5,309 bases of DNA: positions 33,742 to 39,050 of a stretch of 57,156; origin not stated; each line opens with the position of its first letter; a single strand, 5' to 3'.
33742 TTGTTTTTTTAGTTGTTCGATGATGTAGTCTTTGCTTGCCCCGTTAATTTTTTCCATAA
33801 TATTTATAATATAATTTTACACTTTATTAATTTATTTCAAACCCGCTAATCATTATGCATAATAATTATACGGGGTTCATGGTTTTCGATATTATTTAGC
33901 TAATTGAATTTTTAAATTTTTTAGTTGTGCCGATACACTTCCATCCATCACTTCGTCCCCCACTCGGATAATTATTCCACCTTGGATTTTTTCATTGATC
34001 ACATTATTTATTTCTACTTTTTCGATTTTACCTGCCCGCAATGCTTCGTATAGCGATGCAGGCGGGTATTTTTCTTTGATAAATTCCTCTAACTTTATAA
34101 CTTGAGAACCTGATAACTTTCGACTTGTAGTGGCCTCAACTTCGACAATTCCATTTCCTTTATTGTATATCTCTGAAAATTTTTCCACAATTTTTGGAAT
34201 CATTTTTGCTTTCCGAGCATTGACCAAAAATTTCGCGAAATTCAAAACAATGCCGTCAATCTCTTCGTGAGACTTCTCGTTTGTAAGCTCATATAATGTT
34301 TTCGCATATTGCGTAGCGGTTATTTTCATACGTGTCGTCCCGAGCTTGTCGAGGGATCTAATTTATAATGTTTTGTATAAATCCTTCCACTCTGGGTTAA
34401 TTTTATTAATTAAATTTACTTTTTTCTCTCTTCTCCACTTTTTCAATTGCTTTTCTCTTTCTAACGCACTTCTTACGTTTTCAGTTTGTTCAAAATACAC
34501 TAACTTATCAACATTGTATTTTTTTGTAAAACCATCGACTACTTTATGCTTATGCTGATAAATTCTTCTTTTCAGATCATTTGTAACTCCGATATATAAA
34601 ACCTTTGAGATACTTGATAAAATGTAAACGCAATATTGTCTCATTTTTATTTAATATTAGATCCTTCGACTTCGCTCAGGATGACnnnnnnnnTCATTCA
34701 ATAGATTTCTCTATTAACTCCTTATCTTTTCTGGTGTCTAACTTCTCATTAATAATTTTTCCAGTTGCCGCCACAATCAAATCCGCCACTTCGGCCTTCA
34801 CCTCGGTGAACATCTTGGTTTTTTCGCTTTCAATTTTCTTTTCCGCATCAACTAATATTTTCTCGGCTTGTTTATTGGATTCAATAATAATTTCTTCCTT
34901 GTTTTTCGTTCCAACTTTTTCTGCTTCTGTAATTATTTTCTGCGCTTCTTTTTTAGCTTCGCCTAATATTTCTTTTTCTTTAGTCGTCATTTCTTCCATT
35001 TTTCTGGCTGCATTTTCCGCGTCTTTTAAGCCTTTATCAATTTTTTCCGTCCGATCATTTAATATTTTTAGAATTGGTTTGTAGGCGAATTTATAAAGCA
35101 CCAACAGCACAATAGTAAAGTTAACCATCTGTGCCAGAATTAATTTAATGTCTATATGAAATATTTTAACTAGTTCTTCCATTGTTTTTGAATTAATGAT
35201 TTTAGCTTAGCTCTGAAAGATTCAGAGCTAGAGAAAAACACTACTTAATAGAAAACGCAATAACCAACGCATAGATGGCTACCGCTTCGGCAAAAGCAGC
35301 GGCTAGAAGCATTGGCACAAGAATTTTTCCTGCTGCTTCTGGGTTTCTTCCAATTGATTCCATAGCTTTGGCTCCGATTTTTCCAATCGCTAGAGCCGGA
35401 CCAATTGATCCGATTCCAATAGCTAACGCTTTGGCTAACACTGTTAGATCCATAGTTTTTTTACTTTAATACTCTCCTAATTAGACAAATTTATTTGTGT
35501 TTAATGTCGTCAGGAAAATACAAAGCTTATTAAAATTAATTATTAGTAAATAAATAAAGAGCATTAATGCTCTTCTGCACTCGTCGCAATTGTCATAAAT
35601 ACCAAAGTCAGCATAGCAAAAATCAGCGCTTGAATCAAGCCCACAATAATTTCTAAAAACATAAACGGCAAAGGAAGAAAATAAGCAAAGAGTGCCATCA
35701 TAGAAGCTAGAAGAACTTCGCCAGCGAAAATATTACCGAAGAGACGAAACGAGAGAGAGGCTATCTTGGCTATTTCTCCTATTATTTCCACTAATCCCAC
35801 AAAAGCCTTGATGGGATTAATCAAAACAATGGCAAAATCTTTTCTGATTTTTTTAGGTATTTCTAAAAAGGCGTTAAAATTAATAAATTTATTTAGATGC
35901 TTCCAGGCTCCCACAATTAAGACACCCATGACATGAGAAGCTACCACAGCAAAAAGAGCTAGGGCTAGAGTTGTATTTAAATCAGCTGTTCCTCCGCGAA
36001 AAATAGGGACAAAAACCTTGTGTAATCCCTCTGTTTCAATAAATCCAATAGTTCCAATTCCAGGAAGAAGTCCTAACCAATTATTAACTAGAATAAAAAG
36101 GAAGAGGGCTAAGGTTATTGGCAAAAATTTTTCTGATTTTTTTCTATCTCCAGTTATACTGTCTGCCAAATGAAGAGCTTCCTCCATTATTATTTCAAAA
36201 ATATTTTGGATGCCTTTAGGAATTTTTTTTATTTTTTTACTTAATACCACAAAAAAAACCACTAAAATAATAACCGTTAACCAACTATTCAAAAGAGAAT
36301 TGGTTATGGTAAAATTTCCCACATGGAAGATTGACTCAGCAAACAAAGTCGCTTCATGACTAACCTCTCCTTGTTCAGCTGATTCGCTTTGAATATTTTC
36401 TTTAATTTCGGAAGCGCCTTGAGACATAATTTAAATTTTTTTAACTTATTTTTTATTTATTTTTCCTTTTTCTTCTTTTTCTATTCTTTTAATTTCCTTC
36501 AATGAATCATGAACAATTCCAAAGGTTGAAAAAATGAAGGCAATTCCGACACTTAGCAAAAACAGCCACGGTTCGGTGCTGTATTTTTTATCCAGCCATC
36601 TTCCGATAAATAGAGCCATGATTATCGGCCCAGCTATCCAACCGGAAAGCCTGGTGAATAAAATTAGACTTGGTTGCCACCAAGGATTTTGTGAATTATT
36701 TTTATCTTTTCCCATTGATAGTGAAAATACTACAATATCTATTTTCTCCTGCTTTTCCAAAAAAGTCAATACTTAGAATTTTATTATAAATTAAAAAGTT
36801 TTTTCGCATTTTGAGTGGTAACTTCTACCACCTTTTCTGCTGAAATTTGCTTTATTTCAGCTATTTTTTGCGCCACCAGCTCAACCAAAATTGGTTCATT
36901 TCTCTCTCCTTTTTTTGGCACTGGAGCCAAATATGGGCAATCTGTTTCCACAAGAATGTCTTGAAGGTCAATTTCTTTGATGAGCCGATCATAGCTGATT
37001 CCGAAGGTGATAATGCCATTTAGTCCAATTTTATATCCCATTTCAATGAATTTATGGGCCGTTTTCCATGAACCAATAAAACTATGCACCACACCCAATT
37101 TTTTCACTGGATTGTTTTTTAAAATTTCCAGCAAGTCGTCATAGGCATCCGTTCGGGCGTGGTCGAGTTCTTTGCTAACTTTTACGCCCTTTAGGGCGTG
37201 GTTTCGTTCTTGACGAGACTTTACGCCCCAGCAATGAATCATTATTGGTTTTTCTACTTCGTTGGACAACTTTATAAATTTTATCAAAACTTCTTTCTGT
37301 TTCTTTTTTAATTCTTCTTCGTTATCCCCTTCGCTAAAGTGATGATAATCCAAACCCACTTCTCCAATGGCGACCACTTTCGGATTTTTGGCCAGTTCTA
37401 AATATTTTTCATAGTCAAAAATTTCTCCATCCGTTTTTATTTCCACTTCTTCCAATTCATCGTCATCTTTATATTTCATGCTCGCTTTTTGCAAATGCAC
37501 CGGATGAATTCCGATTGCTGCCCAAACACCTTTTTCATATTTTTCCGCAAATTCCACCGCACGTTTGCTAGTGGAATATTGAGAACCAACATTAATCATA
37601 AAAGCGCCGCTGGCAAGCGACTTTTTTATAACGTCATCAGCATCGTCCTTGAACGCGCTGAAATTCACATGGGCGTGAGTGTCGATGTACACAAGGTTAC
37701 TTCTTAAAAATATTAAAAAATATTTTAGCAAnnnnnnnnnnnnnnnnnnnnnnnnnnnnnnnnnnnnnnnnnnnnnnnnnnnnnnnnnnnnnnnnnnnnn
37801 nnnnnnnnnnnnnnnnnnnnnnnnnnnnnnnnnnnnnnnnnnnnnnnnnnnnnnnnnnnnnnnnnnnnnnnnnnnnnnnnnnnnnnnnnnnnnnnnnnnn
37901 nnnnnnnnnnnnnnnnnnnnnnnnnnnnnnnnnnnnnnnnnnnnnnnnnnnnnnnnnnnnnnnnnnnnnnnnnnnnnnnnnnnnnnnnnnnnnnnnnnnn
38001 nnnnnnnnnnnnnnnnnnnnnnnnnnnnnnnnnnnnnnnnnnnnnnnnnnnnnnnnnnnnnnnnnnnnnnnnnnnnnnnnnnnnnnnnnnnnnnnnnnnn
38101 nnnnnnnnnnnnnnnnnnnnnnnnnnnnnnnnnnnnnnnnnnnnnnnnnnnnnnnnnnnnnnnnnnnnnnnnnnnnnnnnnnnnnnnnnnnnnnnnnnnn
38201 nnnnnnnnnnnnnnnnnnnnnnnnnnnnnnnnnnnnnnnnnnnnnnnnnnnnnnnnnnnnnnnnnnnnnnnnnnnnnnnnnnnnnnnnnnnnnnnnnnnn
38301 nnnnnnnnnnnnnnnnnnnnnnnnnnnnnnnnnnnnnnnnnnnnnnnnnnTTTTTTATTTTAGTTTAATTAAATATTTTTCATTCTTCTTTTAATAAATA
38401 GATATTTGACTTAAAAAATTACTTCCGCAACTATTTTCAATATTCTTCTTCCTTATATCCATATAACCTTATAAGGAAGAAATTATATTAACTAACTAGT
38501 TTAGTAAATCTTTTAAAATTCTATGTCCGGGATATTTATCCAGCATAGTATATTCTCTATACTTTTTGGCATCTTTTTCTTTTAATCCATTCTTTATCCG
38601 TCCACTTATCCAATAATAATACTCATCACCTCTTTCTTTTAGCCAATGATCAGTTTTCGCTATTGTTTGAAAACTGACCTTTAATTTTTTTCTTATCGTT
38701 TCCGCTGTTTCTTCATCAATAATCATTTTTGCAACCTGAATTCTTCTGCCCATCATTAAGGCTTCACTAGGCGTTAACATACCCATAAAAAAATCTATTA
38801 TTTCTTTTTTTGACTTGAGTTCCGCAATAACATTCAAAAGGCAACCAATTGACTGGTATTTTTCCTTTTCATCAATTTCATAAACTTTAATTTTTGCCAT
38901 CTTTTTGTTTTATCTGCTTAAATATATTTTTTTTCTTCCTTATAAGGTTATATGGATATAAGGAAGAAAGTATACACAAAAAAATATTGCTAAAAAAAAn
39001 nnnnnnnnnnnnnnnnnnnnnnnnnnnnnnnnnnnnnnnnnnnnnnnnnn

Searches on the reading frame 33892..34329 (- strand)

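Call 39: search_protein_families(library=pfam, proteins=[window:33892-34329:-], max_evalue=0.0001)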
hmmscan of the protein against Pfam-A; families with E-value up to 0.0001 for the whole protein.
window:33892-34329:- (145 aa): 1 family
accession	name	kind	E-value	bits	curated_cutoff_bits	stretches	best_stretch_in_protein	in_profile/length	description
PF00213.23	OSCP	-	1.3e-22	81.1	22.3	1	4-143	49-172/172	ATP synthase delta (OSCP) subunit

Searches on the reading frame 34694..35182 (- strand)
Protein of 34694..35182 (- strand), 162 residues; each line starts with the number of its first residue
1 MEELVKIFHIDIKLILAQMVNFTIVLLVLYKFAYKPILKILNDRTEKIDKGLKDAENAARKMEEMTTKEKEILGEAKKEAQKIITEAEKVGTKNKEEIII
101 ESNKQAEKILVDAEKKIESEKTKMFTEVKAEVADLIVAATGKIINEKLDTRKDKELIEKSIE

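Call 39: search_protein_families(library=pfam, proteins=[window:34694-35182:-], max_evalue=0.0001)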
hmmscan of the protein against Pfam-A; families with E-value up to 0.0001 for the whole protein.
window:34694-35182:- (162 aa): 1 family
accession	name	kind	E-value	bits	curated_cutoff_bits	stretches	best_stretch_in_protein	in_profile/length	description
PF00430.23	ATP-synt_B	-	2e-28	99.5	28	1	15-144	2-131/132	ATP synthase B/B' CF(0)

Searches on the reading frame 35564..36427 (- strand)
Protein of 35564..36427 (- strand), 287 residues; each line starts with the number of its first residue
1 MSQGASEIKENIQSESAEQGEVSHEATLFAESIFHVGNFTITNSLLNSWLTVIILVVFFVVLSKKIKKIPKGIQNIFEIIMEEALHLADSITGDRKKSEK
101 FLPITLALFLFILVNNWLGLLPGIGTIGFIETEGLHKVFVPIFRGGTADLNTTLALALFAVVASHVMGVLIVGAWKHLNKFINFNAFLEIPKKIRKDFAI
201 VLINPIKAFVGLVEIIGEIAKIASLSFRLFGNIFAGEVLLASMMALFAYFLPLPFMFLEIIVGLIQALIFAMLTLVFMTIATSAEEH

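Call 39: search_protein_families(library=pfam, proteins=[window:35564-36427:-], max_evalue=0.0001)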
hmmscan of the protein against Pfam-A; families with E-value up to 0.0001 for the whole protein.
window:35564-36427:- (287 aa): 1 family
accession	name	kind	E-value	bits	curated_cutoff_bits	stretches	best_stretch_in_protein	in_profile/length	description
PF00119.25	ATP-synt_A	-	5.3e-41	141.3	33.9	1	46-278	2-216/217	ATP synthase A chain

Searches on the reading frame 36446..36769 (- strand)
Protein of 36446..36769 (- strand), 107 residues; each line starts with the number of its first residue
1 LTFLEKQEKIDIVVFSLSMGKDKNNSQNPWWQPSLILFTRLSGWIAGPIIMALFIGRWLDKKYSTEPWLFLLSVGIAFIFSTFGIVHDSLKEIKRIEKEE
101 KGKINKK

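Call 39: search_protein_families(library=pfam, proteins=[window:36446-36769:-], max_evalue=0.0001)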
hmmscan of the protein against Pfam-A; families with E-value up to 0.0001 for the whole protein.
window:36446-36769:- (107 aa): 1 family
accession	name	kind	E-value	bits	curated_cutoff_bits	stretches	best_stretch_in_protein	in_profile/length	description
PF09527.15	ATPase_gene1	-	1.8e-08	34.8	26.6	1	36-84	2-50/54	Putative F0F1-ATPase subunit Ca2+/Mg2+ transporter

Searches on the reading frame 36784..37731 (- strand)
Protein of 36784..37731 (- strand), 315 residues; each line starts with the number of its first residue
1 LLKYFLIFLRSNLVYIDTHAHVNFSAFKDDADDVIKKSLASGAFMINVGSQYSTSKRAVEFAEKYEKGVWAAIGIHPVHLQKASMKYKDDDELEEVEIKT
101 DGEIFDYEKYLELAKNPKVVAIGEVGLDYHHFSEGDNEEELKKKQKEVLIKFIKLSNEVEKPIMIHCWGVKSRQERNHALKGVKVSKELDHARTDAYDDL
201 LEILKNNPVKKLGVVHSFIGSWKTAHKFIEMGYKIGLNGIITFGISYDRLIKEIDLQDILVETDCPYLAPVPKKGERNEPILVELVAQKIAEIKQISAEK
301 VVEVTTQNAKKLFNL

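Call 39: search_protein_families(library=pfam, proteins=[window:36784-37731:-], max_evalue=0.0001)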
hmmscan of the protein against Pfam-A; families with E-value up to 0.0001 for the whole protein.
window:36784-37731:- (315 aa): 1 family
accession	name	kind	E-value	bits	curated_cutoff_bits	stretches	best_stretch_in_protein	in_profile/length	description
PF01026.27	TatD_DNase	-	9.4e-70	235.3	27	1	16-314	1-253/253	TatD related DNase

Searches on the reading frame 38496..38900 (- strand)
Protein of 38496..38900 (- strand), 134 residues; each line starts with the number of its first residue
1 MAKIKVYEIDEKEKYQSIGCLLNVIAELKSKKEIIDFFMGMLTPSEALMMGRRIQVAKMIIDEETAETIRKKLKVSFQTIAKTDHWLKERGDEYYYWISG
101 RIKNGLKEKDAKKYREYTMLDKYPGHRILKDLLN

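Call 39: search_protein_families(library=pfam, proteins=[window:38496-38900:-], max_evalue=0.0001)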
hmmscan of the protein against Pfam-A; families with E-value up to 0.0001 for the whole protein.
window:38496-38900:- (134 aa): 1 family
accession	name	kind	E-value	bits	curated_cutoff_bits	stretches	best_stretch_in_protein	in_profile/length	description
PF01371.25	Trp_repressor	-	3.1e-13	50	27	1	20-99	5-85/88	Trp repressor protein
